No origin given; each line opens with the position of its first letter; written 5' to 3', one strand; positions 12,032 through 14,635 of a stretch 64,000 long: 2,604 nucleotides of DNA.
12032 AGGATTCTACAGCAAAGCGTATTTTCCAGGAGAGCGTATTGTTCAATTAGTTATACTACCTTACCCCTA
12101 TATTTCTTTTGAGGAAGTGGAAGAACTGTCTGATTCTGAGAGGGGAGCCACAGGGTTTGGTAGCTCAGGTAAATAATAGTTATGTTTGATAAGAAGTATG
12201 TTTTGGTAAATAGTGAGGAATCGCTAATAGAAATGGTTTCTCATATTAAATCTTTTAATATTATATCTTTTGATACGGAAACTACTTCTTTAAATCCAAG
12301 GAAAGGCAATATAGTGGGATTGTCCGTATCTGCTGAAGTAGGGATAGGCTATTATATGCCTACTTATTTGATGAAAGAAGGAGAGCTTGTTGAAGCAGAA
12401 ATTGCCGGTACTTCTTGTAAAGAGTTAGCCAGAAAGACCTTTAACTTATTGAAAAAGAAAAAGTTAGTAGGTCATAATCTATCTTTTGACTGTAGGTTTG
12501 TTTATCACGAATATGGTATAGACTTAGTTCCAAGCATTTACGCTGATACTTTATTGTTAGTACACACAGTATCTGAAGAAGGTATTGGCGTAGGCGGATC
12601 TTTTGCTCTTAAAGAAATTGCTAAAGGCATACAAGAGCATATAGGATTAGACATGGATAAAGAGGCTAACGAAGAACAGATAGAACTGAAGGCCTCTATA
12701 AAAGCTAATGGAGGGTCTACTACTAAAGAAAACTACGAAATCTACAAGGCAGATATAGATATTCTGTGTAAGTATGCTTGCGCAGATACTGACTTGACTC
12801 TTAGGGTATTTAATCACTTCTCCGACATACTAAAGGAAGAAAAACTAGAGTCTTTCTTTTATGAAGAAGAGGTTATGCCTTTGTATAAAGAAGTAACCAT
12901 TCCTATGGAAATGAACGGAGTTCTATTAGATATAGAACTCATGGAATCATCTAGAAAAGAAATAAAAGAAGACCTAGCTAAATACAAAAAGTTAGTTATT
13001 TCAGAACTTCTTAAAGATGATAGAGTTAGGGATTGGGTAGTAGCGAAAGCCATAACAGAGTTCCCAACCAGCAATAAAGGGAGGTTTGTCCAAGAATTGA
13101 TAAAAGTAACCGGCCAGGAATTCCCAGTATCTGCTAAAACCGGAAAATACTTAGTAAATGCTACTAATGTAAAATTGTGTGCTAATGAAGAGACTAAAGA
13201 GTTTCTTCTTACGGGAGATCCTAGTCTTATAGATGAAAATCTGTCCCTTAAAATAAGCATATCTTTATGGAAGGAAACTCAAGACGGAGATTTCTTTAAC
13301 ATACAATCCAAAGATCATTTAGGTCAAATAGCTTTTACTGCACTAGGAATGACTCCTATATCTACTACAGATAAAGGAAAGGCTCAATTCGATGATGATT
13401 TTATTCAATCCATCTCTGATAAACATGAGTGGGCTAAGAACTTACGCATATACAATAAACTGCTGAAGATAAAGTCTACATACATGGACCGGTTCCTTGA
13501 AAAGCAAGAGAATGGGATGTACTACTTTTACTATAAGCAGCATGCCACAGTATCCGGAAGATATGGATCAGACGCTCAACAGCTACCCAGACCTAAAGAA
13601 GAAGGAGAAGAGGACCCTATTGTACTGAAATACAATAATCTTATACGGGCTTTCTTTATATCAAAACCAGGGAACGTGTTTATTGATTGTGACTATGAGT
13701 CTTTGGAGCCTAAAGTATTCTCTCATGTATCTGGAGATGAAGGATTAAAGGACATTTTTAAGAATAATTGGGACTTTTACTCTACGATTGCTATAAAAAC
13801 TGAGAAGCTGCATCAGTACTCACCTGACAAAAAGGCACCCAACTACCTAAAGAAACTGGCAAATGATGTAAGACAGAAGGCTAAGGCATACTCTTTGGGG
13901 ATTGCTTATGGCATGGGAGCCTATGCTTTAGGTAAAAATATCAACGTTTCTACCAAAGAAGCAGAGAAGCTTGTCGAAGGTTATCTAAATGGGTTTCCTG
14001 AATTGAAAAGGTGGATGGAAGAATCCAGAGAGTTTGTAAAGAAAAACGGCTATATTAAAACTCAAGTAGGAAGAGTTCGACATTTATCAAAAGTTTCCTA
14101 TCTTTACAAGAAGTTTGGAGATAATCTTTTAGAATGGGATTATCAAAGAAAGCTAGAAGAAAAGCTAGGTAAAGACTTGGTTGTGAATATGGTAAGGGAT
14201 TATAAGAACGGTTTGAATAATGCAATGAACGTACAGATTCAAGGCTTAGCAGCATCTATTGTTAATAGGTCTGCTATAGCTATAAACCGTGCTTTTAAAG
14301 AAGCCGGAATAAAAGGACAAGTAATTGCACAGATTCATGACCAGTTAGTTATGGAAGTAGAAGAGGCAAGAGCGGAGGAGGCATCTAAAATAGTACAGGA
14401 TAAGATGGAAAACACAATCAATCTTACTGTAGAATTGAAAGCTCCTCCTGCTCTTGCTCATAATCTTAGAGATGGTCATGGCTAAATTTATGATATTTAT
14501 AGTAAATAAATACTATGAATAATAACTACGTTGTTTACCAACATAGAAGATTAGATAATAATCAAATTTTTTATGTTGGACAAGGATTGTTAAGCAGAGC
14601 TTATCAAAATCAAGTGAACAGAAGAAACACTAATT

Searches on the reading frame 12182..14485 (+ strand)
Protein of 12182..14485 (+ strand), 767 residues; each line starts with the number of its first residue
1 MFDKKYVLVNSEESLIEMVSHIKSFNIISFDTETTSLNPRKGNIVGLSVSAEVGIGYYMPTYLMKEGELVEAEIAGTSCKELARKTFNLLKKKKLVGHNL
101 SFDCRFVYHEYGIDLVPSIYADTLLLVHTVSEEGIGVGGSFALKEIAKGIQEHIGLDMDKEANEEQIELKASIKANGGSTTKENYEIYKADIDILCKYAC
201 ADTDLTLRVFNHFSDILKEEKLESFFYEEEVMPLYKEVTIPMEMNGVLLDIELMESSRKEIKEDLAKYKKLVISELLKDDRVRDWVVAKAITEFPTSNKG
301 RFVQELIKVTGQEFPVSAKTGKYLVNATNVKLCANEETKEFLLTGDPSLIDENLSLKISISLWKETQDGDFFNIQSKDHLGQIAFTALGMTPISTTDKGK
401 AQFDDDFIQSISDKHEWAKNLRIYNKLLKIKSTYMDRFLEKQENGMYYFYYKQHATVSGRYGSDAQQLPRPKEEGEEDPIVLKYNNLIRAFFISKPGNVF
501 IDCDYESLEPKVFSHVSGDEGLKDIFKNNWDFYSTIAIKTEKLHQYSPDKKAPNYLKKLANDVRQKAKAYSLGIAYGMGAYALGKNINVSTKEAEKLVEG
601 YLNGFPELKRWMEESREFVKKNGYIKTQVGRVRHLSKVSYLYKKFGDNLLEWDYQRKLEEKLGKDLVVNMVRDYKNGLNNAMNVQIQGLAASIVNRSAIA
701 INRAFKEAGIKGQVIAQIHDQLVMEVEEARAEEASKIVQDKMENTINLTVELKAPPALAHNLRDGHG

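Call 3: search_protein_families(library=pfam, proteins=[window:12182-14485:+], max_evalue=1)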
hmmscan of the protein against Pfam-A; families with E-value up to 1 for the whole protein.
window:12182-14485:+ (767 aa): 5 families
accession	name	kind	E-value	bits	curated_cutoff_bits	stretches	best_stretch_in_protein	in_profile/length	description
PF00476.26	DNA_pol_A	-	9.2e-67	226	34.3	1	369-761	27-378/381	DNA polymerase family A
PF01612.26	DNA_pol_A_exo1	-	4e-12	46.7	23.6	1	6-217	1-172/173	3'-5' exonuclease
PF18136.6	DNApol_Exo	-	0.00023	20.8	26.7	1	86-130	130-170/282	DNA mitochondrial polymerase exonuclease domain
PF00929.31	RNase_T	-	0.0026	18.8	24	1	77-111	68-103/164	Exonuclease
PF04857.26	CAF1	-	0.027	14.2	24.2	0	91-113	205-227/320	CAF1 family ribonuclease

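Call 4: search_protein_families(library=phrogs, proteins=[window:12182-14485:+], max_evalue=0.01)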
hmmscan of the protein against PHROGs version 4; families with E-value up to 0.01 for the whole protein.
window:12182-14485:+ (767 aa): 8 families
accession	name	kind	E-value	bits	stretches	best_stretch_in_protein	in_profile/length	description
phrog_17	-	DNA, RNA and nucleotide metabolism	2.6e-94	318.3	1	16-745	662-1211/1445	DNA polymerase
phrog_2573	-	DNA, RNA and nucleotide metabolism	2e-36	126.9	1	485-745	2-248/336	DNA polymerase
phrog_5995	-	DNA, RNA and nucleotide metabolism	5.4e-28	99.1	1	573-750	3-152/236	DNA polymerase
phrog_10285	-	DNA, RNA and nucleotide metabolism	3.1e-21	76.8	1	485-751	42-307/321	DNA polymerase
phrog_15971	-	DNA, RNA and nucleotide metabolism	1.6e-07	31.8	1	350-632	24-279/376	DNA polymerase I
phrog_35406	-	DNA, RNA and nucleotide metabolism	4.3e-05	23.8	1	563-632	108-177/320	DNA polymerase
phrog_23226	-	DNA, RNA and nucleotide metabolism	0.00033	20.3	0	485-604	326-458/611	DNA polymerase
phrog_192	-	DNA, RNA and nucleotide metabolism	0.00034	21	0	23-45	104-125/397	DNA polymerase exonuclease subunit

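Call 13: search_dna_similar(query=window:12182-14485:+, collection=phages, mode=protein, max_rows=30, max_evalue=1e-10)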
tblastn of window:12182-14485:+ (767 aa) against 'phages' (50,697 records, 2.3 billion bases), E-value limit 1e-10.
Records with a match: 1712; places in all: 1712; records where one place covers at least 80% of the query: 8.
Best place of each record, by identity: <60% 1712.
By first word of the organism name: Vibrio 356; Salmonella 268; Bacillus 214; Escherichia 131; Enterococcus 115; Gordonia 86; Klebsiella 81; Mycobacterium 77; Listeria 67; Staphylococcus 55; and 53 more.
By host as written in the record: - 420; Mycobacterium smegmatis mc2 155 55; Listeria monocytogenes 47; Escherichia coli 44; Salmonella enterica subsp. enterica serovar Enteritidis PT1 39; Gordonia terrae 3612 37; Vibrio harveyi BAA-1116 36; Enterococcus faecalis 32; and 357 more.
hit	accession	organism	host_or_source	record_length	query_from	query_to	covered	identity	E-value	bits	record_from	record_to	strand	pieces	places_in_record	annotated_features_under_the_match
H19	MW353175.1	Flavobacterium phage vB_FspM_immuto_2-6A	Flavobacterium sp. LMO8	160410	2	766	100%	53.4%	0e+0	794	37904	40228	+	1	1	DNA polymerase family A | hypothetical protein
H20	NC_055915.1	Flavobacterium phage vB_FspM_immuto_2-6A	Flavobacterium sp. LMO8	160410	2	766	100%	53.4%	0e+0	794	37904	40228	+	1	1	DNA polymerase family A | hypothetical protein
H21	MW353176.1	Flavobacterium phage vB_FspM_immuto_3-5A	Flavobacterium sp. LMO8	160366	2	766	100%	53.0%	0e+0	789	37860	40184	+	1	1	DNA polymerase family A | hypothetical protein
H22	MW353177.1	Flavobacterium phage vB_FspM_immuto_13-6C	Flavobacterium sp. LMO8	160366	2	766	100%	53.0%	0e+0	789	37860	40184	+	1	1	DNA polymerase family A | hypothetical protein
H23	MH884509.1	Bacillus phage vB_BboS-125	Bacillus bogoriensis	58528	35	723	90%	23.3%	2e-11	74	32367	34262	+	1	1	polA: DNA polymerase I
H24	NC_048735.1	Bacillus phage vB_BboS-125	Bacillus bogoriensis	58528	35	723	90%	23.3%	2e-11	74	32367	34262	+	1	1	polA: DNA polymerase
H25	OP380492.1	Bacillus phage Nachito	Bacillus sp. ET1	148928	102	743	84%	24.9%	5e-32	140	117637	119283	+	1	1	DNA polymerase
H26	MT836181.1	Bacteriophage sp.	human fecal samples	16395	3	658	86%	23.6%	1e-16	91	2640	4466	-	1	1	record has no annotation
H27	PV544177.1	Enterococcus phage Revolver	Enterococcus faecalis ATCC 33186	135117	142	744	79%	22.7%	2e-24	116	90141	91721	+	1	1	DNA polymerase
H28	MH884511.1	Exiguobacterium phage vB_EalM-132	Exiguobacterium alkaliphilum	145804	178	744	74%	23.2%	5e-26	121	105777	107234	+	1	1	polA_1: DNA polymerase I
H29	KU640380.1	Bacillus phage Shbh1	Bacillus sp. MGK1/ERV9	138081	194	744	72%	23.6%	9e-21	104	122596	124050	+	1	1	putative DNA polymerase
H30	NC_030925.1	Bacillus phage Shbh1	Bacillus sp. MGK1/ERV9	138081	194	744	72%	23.6%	9e-21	104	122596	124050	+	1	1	DNA polymerase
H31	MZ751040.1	Bacillus phage phi18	Bacillus subtilis subsp. subtilis str. ...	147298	193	744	72%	23.3%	5e-29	131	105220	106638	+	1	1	DNA polymerase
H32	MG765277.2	Lactobacillus phage Bacchae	Lactobacillus plantarum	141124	181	744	74%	22.8%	4e-13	80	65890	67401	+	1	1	DNA polymerase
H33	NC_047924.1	Lactobacillus phage Bacchae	Lactobacillus plantarum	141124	181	744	74%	22.8%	4e-13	80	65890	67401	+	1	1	DNA polymerase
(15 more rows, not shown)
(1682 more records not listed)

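Call 63: search_protein_families(library=ncbifam, proteins=[window:12182-14485:+], max_evalue=0.01)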
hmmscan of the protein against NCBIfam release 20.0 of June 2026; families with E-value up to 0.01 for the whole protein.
window:12182-14485:+ (767 aa): 11 families
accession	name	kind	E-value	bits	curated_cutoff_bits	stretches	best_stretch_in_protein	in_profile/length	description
NF004397.1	PRK05755.1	equivalog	1.9e-83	281.5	720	2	369-762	536-885/889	DNA polymerase I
TIGR00593.1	pola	equivalog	3.4e-67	227.6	600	2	369-754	537-878/890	DNA polymerase I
NF011539.0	PRK14975.1-3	equivalog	1.3e-36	126.2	640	2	413-747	325-607/628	bifunctional 3'-5' exonuclease/DNA polymerase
NF038380.1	phage_DpoZ_1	exception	3.7e-28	98.3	500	2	385-633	253-509/607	aminoadenine-incorporating DNA polymerase DpoZ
NF011541.0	PRK14975.2-1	equivalog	1e-26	93.4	871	3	422-638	323-536/645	bifunctional 3'-5' exonuclease/DNA polymerase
NF011540.0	PRK14975.1-4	equivalog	5.7e-25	87.8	601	3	393-629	259-475/576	bifunctional 3'-5' exonuclease/DNA polymerase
NF011543.0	PRK14975.2-3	equivalog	2.8e-08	32.3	1139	1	449-743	539-814/853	bifunctional 3'-5' exonuclease/DNA polymerase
NF011538.0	PRK14975.1-1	equivalog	8.7e-08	31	389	1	482-747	309-533/557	bifunctional 3'-5' exonuclease/DNA polymerase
NF011542.0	PRK14975.2-2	equivalog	5.3e-07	28.2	1061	1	474-589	523-627/802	bifunctional 3'-5' exonuclease/DNA polymerase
NF006601.0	PRK09145.1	equivalog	0.00023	20.6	189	0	16-47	20-51/207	3'-5' exonuclease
TIGR00573.1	dnaq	subfamily_domain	0.0034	16.9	71.5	0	79-111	74-106/217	exonuclease, DNA polymerase III, epsilon subunit family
